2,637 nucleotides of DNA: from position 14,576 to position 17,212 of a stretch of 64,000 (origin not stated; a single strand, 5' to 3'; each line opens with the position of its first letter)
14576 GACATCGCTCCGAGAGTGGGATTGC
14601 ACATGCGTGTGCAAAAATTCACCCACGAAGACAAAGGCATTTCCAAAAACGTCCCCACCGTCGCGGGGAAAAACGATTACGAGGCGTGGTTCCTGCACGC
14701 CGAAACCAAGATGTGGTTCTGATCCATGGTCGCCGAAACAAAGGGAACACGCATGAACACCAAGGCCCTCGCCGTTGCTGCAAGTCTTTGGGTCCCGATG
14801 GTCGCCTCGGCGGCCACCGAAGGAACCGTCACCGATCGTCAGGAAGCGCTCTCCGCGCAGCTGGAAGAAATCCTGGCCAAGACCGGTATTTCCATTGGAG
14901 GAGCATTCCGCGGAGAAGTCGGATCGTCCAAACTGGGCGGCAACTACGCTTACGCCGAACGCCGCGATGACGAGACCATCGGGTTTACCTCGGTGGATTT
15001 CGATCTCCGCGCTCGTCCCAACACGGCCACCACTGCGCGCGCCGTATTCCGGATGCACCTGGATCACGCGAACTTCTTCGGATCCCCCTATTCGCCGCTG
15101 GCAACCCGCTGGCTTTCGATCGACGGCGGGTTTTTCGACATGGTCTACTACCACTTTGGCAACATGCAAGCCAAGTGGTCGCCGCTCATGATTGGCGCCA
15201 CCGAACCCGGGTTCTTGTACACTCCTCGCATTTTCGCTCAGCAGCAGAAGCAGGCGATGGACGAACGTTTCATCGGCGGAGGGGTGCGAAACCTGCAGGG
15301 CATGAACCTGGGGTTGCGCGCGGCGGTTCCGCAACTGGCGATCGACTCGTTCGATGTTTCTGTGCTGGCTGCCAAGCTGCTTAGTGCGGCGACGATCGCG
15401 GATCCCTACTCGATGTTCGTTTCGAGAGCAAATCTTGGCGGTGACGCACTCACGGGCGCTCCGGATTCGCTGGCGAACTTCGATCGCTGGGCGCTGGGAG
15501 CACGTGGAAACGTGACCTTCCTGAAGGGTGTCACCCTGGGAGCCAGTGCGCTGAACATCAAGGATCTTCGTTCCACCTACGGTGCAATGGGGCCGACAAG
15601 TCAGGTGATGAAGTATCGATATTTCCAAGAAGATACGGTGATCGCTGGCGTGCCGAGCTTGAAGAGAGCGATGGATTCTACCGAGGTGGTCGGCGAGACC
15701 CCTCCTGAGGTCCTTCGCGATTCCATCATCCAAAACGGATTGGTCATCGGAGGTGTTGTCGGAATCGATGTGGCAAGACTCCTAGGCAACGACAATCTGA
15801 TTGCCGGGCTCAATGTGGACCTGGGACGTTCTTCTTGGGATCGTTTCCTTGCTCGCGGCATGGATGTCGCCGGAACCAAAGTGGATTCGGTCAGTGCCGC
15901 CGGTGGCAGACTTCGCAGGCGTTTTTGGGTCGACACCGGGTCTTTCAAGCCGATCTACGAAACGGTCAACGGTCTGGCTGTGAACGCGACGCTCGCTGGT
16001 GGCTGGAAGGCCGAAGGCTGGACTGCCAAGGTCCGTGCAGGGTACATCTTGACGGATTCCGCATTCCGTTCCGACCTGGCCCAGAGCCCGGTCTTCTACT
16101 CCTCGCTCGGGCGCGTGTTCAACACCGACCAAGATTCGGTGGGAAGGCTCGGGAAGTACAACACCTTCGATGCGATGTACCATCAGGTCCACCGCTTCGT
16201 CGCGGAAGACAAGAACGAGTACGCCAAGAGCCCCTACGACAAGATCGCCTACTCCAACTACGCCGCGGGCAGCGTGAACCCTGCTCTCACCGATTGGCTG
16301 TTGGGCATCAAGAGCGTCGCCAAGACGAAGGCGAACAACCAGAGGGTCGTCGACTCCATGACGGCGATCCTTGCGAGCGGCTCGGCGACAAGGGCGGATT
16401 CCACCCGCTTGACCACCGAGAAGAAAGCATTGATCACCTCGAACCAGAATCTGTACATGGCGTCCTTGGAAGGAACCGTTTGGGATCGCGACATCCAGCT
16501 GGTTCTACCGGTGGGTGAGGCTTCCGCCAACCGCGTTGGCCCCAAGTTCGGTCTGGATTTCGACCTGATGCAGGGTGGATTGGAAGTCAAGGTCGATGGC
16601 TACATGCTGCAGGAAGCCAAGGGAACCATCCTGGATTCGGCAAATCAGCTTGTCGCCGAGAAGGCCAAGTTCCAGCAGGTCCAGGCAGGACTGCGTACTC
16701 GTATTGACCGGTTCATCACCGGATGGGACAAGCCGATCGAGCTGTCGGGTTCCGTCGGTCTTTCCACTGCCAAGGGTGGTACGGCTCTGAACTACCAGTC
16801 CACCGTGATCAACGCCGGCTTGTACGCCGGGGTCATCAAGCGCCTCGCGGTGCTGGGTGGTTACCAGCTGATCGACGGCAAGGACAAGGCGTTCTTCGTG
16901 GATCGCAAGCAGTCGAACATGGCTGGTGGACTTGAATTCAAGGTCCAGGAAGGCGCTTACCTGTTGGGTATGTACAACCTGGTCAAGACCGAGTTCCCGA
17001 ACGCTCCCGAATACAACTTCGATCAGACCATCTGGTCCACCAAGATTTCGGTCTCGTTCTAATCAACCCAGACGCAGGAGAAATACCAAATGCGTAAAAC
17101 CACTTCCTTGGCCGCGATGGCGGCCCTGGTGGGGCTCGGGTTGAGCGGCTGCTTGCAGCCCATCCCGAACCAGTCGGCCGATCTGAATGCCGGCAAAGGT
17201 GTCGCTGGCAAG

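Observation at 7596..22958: Sus-less glycan-utilisation locus: orphan SBP lipoprotein, two giant paralogous beta-barrels and a CBM-decorated surface glycosidase, flanked by two phosphorylases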

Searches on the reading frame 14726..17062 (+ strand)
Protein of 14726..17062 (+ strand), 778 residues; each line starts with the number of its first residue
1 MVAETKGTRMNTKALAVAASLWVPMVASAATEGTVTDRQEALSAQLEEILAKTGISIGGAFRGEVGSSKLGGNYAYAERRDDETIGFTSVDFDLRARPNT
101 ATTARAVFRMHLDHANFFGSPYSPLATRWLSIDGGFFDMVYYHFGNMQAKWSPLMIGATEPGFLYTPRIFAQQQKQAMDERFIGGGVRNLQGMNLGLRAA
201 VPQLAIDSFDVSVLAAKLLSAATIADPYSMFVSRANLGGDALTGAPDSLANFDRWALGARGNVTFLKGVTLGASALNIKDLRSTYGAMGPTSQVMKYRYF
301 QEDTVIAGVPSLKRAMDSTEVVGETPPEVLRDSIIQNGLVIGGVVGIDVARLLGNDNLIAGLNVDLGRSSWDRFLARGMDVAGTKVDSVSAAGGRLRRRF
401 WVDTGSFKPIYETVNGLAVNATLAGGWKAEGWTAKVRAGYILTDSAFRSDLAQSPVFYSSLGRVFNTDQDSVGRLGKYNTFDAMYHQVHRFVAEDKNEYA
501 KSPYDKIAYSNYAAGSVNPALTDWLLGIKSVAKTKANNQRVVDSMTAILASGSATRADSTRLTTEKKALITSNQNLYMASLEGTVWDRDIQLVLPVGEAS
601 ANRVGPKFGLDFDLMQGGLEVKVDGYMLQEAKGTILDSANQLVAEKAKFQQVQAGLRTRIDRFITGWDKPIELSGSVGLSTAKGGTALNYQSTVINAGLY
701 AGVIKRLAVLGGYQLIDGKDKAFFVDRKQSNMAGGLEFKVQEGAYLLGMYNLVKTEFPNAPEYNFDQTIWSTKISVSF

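Call 3: search_protein_families(library=pfam, proteins=[window:14726-17062:+], max_evalue=0.01)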
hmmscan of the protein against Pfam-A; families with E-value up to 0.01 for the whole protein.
window:14726-17062:+ (778 aa): 0 families

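Call 6: search_protein_families(library=ncbifam, proteins=[window:14726-17062:+], max_evalue=1)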
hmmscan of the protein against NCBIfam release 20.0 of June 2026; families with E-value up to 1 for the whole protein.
window:14726-17062:+ (778 aa): 0 families

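Call 11: search_solved_structures(query=window:14726-17062:+, max_evalue=10)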
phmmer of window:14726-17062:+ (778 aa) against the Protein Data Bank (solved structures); distinct sequences matched with E-value up to 10: 0.
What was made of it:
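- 14753..17062 (+): B2: 769-aa signal-peptide protein, a second large predicted outer-membrane beta-barrel of a different unannotated family. It has a long hypervariable helical hairpin at residues 521-582 (numbered from the 14726 ORF). No Pfam, NCBIfam or PDB hit for the window protein (calls 3, 6, 11).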

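Call 15: find_homologous_proteins(query=window:14726-17062:+)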
Query window:14726-17062:+ (778 aa): 63 proteins with E <= 0.001 among 8000 candidates.
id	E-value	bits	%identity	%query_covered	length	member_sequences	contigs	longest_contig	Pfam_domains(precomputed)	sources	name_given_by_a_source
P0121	0.0e+0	1714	100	99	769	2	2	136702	-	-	-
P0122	0.0e+0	1215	71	100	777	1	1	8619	-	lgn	-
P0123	0.0e+0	1181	69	100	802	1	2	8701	-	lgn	-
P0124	0.0e+0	1174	69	100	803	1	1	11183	-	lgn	-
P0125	0.0e+0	1115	67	100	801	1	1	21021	-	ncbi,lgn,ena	-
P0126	0.0e+0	1108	67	100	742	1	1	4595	-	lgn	-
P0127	0.0e+0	1089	67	100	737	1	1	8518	-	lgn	-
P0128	0.0e+0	1088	66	100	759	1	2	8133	-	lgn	-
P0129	0.0e+0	1087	67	100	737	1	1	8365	-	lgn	-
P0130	0.0e+0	1074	66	99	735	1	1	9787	-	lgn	-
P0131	0.0e+0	1073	66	100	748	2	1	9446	-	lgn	-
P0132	0.0e+0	1071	66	99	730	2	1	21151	-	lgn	-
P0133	0.0e+0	1068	64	99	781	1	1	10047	-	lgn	-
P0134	0.0e+0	1057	65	100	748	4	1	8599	-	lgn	-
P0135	0.0e+0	1019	63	100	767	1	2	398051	-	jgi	-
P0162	8.4e-133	462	36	99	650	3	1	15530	PF13505.13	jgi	jgi:hypothetical protein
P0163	2.6e-131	457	41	65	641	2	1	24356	PF13505.13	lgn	-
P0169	4.0e-117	410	35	99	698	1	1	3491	PF13505.13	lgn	-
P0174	8.8e-113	396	34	99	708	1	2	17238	PF13505.13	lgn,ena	-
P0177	5.0e-68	248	28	98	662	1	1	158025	PF13505.13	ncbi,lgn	-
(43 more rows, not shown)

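Call 33: predict_structure(alignment_id=A2)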
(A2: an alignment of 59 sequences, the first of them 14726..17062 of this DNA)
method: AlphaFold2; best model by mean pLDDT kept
length: 778 residues; sequences in the alignment: 59
mean_pLDDT: 82.2   pTM: 0.79
mean pLDDT of the five models: 82.2, 80.5, 79.4, 75.8, 74.5
residues with pLDDT >= 90: 347; 70-90: 282; 50-70: 89; < 50: 60
segments of 3 or more residues with pLDDT < 50: 1-35, 114-122, 242-245, 491-502
pLDDT, mean of each block of 10 residues (from residue 1): 29 32 33 50 66 81 88 87 80 87 89 51 69 88 94 92 92 89 89 92 86 92 69 65 57 92 93 96 68 79 60 63 73 88 96 94 97 87 81 64 86 95 96 96 94 88 76 82 81 41 70 65 86 91 89 86 91 91 85 91 96 92 97 77 85 96 88 96 91 97 92 97 93 94 87 95 94 87
secondary structure, 60 per line:
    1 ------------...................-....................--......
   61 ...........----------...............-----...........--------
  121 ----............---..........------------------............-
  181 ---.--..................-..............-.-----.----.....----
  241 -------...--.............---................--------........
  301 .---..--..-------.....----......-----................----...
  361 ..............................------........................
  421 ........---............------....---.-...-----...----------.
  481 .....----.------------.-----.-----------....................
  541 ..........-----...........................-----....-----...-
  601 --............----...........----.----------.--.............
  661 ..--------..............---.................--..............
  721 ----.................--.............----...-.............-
elements in order (helices of 4 or more, strands of 3 or more residues): H13-31 H33-52 E55-71 E82-96 E102-112 E125-136 E140-149 H168-179 E187-201 E206-219 E232-236 E248-250 E253-265 E269-281 E293-301 E318-322 H327-332 E338-348 H349-353 E358-390 E397-428 E432-443 H450-453 H480-485 H521-550 H556-582 H588-591 E603-614 E619-629 E648-659 E671-684 E688-704 E707-720 E725-741 E744-756 E765-777
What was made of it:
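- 14753..17062 (+): AF2 pLDDT 82, pTM 0.79 (call 33).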

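Call 37: fold_search(model_id=the predicted structure, library=pdb)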
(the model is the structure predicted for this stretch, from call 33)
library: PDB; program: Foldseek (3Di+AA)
matches with E <= 10: 866; with E <= 0.001: 360
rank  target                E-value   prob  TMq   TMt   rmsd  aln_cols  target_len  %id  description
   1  6r2q_B                1.2e-09  1.00  0.28  0.32  23.2       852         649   10  Structure of the Mtr complex (released 2020-04-22)
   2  8agd_A                4.6e-09  1.00  0.19  0.14  36.2      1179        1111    8  Full SDBC and SOD assembly (released 2023-04-12)
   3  9fy9_D                9.4e-09  1.00  0.29  0.32  13.4       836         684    7  Cryo-EM structure of the type 1 chaperone-usher pilus FimD-tip complex (FimDHGFC) - Conformer 1 (released 2025-06-04)
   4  9fw9_D                1.3e-08  1.00  0.23  0.26  22.6       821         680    8  Cryo-EM structure of the type 1 pilus assembly platform as part of the FimA-bound chaperone-usher pilus complex (FimDH (released 2025-06-04)
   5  9fx8_D                1.3e-08  1.00  0.24  0.27  22.4       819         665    8  Cryo-EM structure of the FimI-bound type 1 pilus assembly platform complex - Local refinement (released 2025-06-04)
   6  5ldv                  1.5e-08  1.00  0.27  0.43  12.4       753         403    7  Crystal Structures of MOMP from Campylobacter jejuni (released 2016-10-26)
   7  5ldt_A                1.6e-08  1.00  0.25  0.41  13.5       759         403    8  Crystal Structures of MOMP from Campylobacter jejuni (released 2016-10-26)
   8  3rfz_E                2.7e-08  1.00  0.27  0.27  17.1       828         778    8  Crystal structure of the FimD usher bound to its cognate FimC:FimH substrate (released 2011-06-01)
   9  3rfz_B                3.9e-08  1.00  0.26  0.26  20.2       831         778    6  Crystal structure of the FimD usher bound to its cognate FimC:FimH substrate (released 2011-06-01)
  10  6z8q_B                5.8e-08  1.00  0.36  0.42  13.6       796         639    9  Copper transporter OprC (released 2021-06-09)
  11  4rdr                  9.6e-08  1.00  0.33  0.35  17.1       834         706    8  Structure of the bacterial Zn-transporter ZnuD from Neisseria meningitidis (locked conformation bound to zinc and cadmiu (released 2015-08-19)
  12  3a2s_X                1.1e-07  1.00  0.21  0.34  17.7       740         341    7  Crystal Structure of outer membrane protein PorB from Neisseria meningitidis in complex with sucrose (released 2010-04-07)
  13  7acg                  1.5e-07  1.00  0.27  0.40  15.8       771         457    8  In meso structure of the alginate exporter, AlgE, from Pseudomonas aeruginosa in 9.8 monoacylglycerol (released 2020-12-16)
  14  9fxs_D                1.6e-07  1.00  0.24  0.28  23.0       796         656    8  Cryo-EM structure of the type 1 pilus complex including pilus rod and FimI-bound assembly platform after incorporation (released 2025-06-04)
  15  8ae1_A                1.9e-07  1.00  0.16  0.14  27.1      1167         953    7  Structure of trimeric SlpA outer membrane protein (released 2022-11-30)
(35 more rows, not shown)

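Call 56: search_protein_families(library=pfam, alignment_id=A2, max_evalue=0.01)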
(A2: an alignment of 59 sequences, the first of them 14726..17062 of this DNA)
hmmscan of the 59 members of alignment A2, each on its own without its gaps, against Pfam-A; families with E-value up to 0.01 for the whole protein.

A. member 1, window:14726-17062:+ (778 aa): 0 families

B. families by the number of members that match (of 59 scanned): 3 families
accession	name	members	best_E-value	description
PF13505.12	OMP_b-brl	10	3.8e-06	Outer membrane protein beta-barrel domain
PF08002.16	DUF1697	1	0.0014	Protein of unknown function (DUF1697)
PF20066.5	Glyoxalase_8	1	0.003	Glyoxalase superfamily protein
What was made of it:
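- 14753..17062 (+): 10 of 59 family members weakly match the generic PF13505 OMP_b-brl (call 56).
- On TonB-dependent transporter / SusC: The same holds across 59 B2 family members, apart from the generic PF13505 (call 56).
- On Outer-membrane beta-barrel protein (generic): PF13505 is hit in 10 of 59 B2 relatives (call 56).
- There is no similarity to Slam/DUF560, TpsB/POTRA or usher families (calls 3, 6, 56).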
